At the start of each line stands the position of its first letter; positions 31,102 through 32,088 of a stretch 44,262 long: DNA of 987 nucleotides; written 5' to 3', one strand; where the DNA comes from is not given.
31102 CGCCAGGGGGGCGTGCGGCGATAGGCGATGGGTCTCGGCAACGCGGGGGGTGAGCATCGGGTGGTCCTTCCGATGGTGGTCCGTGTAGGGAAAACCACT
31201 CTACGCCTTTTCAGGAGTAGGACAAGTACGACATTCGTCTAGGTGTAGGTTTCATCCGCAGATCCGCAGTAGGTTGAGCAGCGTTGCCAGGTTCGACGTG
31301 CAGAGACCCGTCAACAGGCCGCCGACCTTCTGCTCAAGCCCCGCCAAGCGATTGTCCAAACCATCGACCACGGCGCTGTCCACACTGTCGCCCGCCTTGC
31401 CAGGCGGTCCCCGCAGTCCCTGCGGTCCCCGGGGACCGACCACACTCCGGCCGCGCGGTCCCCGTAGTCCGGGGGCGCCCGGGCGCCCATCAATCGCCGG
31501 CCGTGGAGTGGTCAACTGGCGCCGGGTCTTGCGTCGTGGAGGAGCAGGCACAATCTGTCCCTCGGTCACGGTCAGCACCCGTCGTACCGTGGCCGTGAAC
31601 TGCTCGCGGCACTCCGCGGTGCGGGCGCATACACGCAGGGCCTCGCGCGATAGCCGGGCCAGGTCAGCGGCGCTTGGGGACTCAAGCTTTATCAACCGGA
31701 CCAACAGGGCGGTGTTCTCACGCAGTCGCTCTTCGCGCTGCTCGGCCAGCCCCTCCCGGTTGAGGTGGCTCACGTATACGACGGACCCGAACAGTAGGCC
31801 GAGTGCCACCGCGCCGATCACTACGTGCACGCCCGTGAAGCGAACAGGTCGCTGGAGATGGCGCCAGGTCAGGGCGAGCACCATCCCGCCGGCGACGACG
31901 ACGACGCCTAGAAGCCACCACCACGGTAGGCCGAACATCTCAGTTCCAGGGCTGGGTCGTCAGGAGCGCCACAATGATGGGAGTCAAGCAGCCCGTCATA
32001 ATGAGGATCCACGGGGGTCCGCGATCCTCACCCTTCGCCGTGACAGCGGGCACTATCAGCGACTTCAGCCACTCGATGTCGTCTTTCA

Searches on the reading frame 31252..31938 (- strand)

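Call 75: search_protein_families(library=pfam, proteins=[window:31252-31938:-], max_evalue=0.001)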
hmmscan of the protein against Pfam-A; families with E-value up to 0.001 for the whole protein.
window:31252-31938:- (228 aa): 1 family
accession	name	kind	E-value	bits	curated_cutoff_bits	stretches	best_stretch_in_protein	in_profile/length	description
PF01391.23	Collagen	-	0.00019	21.5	27.2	1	151-183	4-43/60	Collagen triple helix repeat (20 copies)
